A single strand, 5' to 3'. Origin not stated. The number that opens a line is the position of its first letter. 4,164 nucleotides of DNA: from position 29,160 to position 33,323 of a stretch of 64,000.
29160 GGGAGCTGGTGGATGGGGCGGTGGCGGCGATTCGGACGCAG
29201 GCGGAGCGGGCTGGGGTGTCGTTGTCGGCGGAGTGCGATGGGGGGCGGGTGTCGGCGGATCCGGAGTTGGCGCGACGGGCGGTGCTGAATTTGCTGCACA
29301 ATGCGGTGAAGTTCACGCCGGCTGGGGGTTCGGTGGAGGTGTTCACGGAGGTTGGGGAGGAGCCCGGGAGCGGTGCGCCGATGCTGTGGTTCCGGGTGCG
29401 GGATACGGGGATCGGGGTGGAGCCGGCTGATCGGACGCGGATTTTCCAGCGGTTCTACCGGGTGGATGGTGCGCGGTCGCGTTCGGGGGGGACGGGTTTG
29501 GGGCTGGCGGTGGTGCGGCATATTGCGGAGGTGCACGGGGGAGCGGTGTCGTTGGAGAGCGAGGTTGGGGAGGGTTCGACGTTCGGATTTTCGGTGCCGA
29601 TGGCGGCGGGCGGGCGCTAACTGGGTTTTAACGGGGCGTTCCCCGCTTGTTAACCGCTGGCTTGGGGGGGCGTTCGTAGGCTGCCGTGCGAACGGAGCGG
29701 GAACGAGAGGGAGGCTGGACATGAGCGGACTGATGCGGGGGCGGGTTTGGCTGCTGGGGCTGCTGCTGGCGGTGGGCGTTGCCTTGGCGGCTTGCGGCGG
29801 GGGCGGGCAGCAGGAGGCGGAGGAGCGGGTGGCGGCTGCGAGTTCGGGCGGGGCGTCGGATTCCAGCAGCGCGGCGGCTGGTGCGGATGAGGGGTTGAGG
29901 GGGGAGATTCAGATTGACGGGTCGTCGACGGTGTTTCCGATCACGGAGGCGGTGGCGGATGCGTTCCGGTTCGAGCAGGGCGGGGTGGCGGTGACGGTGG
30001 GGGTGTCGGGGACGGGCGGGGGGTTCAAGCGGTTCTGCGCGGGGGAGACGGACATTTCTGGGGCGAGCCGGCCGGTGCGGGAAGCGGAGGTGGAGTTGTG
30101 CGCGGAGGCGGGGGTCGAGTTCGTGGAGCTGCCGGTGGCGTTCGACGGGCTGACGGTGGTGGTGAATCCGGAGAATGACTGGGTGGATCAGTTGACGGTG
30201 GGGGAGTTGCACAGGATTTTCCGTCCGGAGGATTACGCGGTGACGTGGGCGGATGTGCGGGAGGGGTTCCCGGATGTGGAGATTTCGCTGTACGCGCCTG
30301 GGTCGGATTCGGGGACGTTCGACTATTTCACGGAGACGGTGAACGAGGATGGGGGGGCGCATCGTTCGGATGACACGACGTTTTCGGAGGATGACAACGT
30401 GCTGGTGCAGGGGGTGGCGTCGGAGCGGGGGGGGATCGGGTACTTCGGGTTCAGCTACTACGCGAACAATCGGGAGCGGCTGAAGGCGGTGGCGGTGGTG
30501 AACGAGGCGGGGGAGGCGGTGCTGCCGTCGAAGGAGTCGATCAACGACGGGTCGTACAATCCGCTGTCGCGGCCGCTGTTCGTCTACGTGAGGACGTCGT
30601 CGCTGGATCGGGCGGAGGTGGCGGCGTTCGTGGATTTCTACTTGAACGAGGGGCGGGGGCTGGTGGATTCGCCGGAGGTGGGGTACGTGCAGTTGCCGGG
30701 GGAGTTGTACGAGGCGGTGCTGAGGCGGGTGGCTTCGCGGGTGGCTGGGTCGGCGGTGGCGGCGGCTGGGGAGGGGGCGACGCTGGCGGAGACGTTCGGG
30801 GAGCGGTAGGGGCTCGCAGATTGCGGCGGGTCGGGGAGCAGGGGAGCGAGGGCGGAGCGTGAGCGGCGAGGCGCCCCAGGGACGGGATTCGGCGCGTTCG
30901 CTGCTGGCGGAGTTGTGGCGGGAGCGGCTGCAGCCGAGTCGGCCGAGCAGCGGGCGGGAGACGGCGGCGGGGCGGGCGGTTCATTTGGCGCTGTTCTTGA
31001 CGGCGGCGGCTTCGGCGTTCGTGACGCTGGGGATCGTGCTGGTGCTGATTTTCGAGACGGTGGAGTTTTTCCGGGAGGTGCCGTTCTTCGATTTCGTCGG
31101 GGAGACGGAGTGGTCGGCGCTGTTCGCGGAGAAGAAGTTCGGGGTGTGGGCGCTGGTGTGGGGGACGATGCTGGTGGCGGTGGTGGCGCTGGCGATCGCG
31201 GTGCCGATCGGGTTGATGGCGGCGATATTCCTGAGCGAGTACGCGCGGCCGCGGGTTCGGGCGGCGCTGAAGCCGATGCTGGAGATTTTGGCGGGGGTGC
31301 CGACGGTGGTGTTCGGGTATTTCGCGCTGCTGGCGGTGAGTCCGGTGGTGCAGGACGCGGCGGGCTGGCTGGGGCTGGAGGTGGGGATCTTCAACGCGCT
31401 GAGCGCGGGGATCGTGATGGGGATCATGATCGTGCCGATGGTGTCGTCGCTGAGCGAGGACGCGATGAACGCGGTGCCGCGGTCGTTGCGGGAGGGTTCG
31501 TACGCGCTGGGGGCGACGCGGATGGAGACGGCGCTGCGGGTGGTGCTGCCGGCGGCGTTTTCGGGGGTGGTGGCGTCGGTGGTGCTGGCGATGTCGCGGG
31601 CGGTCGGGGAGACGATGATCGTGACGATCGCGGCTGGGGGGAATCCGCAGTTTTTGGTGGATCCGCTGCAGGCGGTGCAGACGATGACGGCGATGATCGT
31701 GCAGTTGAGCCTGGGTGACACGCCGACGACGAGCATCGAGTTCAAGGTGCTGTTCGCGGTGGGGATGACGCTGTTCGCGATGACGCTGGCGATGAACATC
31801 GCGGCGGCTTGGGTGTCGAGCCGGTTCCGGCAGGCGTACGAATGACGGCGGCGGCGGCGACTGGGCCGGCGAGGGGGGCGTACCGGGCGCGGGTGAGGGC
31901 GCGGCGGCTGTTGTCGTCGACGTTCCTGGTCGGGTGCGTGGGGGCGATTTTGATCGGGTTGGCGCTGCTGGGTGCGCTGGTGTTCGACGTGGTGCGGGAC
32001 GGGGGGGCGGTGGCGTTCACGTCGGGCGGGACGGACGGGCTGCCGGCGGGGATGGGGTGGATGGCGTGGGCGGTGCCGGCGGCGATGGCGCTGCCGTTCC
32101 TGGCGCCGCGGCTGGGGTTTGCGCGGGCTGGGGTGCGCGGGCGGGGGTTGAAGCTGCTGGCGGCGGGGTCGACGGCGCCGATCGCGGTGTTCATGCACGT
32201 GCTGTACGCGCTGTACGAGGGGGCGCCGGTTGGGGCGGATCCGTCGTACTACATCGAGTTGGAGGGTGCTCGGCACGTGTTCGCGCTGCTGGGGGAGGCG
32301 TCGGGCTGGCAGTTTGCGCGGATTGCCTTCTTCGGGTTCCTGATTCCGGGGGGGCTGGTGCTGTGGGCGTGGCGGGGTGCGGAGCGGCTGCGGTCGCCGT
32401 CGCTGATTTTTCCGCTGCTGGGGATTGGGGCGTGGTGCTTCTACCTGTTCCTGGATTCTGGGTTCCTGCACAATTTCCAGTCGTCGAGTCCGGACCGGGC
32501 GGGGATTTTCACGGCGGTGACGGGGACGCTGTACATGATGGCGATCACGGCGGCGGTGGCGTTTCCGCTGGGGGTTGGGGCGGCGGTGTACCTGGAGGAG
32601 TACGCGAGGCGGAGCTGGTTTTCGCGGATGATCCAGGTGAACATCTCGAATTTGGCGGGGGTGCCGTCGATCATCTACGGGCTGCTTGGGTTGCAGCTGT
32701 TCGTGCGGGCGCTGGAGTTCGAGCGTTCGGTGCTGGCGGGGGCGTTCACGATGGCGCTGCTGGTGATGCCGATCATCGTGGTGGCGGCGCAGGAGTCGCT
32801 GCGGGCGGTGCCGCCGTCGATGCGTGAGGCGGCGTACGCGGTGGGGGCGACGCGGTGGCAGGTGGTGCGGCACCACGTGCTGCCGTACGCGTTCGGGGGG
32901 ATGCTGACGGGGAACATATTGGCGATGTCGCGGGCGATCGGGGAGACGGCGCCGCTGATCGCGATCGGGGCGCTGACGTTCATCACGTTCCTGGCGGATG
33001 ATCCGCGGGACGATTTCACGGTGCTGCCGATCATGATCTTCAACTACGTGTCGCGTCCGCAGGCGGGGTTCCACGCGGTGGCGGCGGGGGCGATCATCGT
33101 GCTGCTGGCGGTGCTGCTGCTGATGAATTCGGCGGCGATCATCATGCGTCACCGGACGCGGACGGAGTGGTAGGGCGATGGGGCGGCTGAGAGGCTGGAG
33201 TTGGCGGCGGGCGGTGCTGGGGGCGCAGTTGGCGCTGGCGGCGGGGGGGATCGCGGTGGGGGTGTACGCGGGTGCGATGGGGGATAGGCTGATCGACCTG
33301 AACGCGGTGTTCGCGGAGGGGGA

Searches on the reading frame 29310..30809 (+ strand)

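Call 46: search_protein_families(library=pfam, max_evalue=0.00001, proteins=[window:29310-30809:+])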
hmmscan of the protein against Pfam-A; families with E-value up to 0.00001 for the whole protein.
window:29310-30809:+ (499 aa): 2 families
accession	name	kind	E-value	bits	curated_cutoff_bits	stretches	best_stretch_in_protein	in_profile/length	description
PF12849.12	PBP_like_2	-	7.2e-40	137.9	27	1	194-445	6-264/267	PBP superfamily domain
PF12727.12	PBP_like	-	2.7e-10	40.2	27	1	217-444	2-192/193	PBP superfamily domain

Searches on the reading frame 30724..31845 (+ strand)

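Call 46: search_protein_families(library=pfam, max_evalue=0.00001, proteins=[window:30724-31845:+])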
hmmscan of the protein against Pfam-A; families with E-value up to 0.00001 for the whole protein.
window:30724-31845:+ (373 aa): 1 family
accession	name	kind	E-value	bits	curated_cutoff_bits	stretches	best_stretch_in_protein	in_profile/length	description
PF00528.27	BPD_transp_1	-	5e-17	62.6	26.4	1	159-369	1-183/184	Binding-protein-dependent transport system inner membrane component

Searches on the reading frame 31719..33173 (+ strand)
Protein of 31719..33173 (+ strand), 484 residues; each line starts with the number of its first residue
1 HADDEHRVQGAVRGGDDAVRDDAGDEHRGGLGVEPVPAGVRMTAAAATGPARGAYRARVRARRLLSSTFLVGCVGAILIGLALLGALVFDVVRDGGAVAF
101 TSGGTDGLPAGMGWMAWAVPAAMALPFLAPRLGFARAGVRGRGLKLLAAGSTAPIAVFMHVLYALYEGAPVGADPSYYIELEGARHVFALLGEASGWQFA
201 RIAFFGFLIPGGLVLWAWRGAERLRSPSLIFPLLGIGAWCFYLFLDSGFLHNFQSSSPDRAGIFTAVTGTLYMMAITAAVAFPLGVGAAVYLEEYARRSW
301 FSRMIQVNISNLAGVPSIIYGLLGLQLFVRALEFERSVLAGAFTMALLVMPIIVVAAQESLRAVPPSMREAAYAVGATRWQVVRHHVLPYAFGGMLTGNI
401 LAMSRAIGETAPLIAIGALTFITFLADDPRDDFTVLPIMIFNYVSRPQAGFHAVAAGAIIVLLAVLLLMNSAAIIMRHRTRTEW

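Call 46: search_protein_families(library=pfam, max_evalue=0.00001, proteins=[window:31719-33173:+])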
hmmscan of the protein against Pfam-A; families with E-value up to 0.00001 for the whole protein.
window:31719-33173:+ (484 aa): 1 family
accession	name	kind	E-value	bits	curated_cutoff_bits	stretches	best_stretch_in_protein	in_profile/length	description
PF00528.27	BPD_transp_1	-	1.9e-16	60.8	26.4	1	282-476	2-179/184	Binding-protein-dependent transport system inner membrane component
